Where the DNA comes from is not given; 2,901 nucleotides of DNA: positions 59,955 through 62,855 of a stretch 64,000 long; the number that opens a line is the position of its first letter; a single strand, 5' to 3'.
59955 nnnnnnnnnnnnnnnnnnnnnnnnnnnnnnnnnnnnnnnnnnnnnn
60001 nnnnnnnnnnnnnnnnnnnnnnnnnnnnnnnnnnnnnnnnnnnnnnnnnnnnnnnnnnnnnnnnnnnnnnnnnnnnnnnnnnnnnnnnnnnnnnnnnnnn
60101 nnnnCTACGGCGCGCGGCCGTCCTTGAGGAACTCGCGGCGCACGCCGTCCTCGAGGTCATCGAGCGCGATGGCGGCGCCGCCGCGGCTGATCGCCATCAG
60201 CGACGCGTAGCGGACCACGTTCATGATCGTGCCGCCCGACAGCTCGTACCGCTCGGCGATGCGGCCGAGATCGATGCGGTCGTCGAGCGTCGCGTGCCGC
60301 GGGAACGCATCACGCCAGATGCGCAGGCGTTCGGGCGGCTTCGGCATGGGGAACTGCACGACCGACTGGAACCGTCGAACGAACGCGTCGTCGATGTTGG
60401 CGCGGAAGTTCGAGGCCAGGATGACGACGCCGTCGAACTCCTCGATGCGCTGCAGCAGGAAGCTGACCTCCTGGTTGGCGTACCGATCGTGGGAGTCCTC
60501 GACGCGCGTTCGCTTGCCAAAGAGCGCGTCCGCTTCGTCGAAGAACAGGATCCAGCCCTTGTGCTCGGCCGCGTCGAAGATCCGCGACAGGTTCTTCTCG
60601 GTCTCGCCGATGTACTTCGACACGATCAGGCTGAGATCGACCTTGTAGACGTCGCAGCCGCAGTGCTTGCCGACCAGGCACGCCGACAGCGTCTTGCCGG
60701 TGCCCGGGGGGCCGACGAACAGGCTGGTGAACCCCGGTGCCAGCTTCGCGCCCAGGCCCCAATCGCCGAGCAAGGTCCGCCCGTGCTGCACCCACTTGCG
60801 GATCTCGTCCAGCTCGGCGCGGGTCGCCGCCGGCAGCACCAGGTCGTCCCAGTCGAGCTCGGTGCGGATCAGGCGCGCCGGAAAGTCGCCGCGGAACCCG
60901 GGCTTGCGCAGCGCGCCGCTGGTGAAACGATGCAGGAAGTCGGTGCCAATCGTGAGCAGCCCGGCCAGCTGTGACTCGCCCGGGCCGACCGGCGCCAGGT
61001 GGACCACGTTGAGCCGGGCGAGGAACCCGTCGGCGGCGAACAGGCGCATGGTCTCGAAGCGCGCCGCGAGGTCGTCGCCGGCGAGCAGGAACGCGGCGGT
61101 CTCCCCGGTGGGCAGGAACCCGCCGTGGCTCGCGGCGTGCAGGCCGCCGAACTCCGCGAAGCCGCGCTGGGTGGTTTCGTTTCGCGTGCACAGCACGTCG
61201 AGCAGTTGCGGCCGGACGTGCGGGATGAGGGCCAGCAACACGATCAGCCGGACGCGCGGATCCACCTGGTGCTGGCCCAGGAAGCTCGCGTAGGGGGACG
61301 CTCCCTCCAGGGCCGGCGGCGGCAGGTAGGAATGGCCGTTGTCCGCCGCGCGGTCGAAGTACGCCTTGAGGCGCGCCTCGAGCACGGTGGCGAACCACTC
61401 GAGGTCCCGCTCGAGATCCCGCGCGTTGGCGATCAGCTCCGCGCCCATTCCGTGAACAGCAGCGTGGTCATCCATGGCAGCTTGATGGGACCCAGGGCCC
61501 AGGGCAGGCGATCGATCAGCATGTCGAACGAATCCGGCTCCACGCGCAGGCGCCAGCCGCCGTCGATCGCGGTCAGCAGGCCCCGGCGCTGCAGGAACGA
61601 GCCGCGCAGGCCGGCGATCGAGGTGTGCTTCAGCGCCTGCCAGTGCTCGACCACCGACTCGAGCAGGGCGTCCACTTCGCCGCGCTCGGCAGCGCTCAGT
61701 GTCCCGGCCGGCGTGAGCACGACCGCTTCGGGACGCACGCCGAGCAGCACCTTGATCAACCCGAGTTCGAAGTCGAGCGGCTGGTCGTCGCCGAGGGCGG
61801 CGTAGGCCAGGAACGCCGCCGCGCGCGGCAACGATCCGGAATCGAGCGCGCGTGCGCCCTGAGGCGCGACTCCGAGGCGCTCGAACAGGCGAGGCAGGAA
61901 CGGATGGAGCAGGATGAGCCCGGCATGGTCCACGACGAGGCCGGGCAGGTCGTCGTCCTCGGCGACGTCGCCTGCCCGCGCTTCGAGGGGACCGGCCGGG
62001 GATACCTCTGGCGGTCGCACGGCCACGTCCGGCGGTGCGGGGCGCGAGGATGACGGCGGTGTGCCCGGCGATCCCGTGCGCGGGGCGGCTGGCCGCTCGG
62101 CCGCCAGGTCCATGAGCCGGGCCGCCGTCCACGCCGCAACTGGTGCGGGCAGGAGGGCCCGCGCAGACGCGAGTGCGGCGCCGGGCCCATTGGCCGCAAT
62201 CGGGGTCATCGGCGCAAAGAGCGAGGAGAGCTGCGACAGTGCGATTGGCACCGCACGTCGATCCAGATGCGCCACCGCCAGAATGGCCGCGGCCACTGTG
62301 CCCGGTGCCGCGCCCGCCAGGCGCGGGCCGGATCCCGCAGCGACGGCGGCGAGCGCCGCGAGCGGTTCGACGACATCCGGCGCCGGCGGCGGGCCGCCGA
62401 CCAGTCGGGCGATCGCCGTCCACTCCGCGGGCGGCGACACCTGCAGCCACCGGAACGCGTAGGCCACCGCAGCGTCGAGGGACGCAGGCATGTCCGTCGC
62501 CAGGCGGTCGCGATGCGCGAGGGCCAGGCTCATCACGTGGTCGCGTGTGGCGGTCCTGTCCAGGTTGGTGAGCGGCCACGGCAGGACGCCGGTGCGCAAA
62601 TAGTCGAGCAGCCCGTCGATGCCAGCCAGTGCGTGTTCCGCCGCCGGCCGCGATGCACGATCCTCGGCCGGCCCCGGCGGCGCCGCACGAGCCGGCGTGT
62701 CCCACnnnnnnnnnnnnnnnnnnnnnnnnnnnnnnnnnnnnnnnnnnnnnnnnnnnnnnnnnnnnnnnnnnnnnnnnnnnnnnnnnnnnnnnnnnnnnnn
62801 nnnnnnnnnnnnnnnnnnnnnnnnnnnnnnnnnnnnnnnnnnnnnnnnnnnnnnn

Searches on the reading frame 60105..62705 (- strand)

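Call 53: search_protein_families(library=pfam, proteins=[window:60105-62705:-], max_evalue=0.001)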
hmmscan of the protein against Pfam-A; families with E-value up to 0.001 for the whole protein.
window:60105-62705:- (866 aa): 2 families
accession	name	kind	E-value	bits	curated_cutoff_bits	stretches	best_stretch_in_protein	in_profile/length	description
PF00004.35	AAA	-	1.1e-25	91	21.2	1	662-786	2-130/131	ATPase family associated with various cellular activities (AAA)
PF17862.7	AAA_lid_3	-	0.0001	22.2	27.2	1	811-852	2-44/45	AAA+ lid domain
